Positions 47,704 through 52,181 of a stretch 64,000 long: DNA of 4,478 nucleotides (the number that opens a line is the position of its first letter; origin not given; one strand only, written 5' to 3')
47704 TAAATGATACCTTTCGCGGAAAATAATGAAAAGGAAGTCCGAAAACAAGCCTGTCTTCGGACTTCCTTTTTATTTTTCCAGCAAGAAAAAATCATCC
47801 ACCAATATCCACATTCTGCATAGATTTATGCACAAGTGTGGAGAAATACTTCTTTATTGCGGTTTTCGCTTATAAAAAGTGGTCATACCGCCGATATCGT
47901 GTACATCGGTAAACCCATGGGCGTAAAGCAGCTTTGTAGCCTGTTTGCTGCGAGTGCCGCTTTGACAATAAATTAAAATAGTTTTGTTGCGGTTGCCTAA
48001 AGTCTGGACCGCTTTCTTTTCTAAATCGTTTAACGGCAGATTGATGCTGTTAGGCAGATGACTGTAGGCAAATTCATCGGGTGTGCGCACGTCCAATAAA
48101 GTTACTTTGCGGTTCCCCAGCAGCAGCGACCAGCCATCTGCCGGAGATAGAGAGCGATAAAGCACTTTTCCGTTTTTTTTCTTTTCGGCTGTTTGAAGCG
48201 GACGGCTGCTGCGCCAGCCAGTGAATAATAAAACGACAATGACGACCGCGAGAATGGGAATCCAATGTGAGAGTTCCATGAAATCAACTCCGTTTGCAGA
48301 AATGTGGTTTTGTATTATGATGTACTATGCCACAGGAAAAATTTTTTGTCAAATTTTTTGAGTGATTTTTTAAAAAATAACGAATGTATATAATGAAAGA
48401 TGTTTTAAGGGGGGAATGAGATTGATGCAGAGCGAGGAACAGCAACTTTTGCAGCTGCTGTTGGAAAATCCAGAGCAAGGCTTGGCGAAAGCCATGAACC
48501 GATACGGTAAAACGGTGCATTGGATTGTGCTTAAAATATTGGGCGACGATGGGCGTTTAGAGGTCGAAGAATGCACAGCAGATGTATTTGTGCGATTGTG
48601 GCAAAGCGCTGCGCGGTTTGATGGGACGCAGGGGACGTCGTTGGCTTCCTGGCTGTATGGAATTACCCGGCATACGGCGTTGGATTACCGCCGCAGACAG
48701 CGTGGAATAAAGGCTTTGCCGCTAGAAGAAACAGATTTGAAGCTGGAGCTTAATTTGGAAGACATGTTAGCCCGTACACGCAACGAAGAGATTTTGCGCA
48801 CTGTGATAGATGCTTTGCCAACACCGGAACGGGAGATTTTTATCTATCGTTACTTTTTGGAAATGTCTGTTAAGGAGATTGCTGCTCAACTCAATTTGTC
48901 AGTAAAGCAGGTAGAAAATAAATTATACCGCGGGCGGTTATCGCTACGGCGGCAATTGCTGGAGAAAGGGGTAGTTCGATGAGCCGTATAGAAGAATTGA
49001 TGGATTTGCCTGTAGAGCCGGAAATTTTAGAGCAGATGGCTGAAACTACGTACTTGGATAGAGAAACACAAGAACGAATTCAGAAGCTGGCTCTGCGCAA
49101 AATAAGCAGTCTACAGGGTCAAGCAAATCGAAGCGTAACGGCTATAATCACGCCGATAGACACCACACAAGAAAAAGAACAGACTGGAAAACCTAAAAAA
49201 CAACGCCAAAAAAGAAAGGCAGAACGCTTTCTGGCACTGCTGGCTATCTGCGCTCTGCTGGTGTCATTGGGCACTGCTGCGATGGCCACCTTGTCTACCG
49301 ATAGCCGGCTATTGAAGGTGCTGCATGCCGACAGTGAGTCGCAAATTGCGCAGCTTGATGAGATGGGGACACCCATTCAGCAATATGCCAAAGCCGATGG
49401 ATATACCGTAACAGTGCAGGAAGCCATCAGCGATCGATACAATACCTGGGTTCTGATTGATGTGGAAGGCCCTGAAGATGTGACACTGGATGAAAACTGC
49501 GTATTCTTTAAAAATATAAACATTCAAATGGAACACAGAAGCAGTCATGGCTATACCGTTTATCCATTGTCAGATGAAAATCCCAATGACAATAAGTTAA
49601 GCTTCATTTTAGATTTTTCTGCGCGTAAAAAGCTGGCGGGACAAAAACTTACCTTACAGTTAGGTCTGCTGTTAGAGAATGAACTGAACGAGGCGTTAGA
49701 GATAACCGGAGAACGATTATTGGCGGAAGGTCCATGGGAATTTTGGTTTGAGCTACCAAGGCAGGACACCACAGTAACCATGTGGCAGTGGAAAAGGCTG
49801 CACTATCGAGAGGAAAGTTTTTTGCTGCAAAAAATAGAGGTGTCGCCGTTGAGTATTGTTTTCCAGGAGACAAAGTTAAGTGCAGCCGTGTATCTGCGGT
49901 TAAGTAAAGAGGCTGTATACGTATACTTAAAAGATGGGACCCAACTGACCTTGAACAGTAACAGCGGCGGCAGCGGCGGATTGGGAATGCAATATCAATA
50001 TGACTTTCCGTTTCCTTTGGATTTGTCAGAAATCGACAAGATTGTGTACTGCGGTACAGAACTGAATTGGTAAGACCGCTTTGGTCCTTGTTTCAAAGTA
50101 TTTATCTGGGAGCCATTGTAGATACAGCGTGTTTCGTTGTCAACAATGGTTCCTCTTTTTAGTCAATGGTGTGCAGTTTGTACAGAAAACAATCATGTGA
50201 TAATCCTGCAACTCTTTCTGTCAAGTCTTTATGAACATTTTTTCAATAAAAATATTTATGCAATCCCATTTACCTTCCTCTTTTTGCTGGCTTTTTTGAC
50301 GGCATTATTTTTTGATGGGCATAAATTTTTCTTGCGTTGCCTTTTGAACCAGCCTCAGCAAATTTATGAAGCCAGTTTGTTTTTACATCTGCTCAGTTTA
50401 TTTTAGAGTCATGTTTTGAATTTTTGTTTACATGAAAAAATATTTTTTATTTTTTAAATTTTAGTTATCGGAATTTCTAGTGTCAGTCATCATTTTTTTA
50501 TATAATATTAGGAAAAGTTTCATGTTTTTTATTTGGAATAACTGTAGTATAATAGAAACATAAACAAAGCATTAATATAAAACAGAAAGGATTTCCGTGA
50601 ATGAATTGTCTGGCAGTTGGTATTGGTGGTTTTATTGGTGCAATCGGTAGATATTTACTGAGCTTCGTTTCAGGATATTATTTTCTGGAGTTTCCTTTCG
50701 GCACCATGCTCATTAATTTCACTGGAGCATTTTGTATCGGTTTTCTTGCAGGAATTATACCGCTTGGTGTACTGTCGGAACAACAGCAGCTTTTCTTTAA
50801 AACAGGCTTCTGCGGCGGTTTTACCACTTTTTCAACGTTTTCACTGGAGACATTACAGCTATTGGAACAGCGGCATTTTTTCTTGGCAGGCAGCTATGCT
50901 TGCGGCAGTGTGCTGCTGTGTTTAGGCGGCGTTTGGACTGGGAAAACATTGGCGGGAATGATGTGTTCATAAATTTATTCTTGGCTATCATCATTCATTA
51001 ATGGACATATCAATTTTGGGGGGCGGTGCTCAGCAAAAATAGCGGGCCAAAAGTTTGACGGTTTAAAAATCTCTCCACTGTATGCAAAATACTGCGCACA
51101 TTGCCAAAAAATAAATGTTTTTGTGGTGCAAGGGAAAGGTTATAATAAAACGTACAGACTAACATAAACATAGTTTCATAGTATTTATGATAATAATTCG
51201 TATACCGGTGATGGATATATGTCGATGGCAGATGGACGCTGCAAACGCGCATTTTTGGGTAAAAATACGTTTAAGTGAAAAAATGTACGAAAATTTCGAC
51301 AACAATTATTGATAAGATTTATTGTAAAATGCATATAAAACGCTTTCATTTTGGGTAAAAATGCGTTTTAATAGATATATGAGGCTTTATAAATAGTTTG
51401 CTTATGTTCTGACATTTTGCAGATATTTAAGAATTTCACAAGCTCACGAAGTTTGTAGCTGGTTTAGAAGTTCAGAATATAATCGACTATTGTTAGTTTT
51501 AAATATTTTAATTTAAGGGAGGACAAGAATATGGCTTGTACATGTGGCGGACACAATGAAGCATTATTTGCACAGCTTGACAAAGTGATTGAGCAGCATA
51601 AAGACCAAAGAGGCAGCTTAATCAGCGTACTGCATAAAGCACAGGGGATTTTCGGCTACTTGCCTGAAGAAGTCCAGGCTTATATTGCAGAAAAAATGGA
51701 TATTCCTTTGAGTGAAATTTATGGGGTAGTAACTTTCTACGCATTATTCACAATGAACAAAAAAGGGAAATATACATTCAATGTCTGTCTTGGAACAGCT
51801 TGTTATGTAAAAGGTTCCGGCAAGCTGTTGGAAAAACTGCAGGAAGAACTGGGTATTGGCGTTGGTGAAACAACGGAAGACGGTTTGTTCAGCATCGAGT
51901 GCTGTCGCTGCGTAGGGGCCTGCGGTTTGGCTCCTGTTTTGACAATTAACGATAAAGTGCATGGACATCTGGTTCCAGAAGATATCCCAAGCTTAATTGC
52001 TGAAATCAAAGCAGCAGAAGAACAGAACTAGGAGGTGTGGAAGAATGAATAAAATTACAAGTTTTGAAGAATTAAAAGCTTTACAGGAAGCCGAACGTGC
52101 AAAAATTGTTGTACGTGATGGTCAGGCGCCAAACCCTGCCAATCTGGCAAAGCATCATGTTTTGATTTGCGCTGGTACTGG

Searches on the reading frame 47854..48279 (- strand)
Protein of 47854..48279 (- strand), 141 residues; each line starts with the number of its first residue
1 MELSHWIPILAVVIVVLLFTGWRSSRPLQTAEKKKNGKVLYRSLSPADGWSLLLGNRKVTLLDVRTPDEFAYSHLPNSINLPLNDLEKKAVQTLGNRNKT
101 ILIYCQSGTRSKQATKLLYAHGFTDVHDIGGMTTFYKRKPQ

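Call 11: search_protein_families(library=pfam, proteins=[window:47854-48279:-])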
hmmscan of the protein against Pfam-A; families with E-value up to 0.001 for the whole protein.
window:47854-48279:- (141 aa): 1 family
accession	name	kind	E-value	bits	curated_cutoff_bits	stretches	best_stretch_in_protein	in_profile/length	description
PF00581.25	Rhodanese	-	1.3e-18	67.7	22.2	1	53-134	8-98/102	Rhodanese-like domain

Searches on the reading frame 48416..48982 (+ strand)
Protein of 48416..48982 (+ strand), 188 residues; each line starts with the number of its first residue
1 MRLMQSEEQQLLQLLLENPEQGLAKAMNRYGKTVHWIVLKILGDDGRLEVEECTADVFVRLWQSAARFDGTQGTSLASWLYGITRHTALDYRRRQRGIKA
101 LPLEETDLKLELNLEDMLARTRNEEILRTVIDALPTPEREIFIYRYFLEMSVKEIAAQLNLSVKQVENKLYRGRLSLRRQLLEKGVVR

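Call 11: search_protein_families(library=pfam, proteins=[window:48416-48982:+])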
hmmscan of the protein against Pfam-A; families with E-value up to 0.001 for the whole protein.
window:48416-48982:+ (188 aa): 4 families
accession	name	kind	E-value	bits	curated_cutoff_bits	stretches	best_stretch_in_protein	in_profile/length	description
PF08281.18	Sigma70_r4_2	-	3.8e-16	58.9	25.7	1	125-177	2-54/54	Sigma-70, region 4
PF04542.20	Sigma70_r2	-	1.4e-15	57.2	24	1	28-96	3-69/71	Sigma-70 region 2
PF04545.22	Sigma70_r4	-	2.4e-07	30.6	24.1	1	131-178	2-49/50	Sigma-70, region 4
PF13542.12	HTH_Tnp_ISL3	-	0.00022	21.1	27.4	0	143-172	20-49/51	Helix-turn-helix domain of transposase family ISL3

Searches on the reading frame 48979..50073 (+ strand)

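Call 11: search_protein_families(library=pfam, proteins=[window:48979-50073:+])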
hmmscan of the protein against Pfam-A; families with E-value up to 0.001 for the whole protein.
window:48979-50073:+ (364 aa): 1 family
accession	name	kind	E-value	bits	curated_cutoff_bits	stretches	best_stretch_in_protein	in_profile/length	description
PF13786.12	DUF4179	-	6.7e-09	36.5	30.1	1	77-163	2-93/94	Domain of unknown function (DUF4179)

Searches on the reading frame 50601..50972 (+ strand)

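Call 12: search_protein_families(library=pfam, proteins=[window:50601-50972:+])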
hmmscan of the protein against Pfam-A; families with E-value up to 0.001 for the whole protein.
window:50601-50972:+ (123 aa): 1 family
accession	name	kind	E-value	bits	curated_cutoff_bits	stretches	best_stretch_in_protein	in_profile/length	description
PF02537.21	CRCB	-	1.6e-28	99.5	32.9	1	4-114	1-102/103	CrcB-like protein, Camphor Resistance (CrcB)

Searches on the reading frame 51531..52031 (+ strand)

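Call 12: search_protein_families(library=pfam, proteins=[window:51531-52031:+])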
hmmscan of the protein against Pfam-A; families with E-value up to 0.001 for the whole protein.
window:51531-52031:+ (166 aa): 1 family
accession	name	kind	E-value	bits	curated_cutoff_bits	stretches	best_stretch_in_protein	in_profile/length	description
PF01257.25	2Fe-2S_thioredx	-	6.8e-50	169.1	24.8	1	17-160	2-145/145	Thioredoxin-like [2Fe-2S] ferredoxin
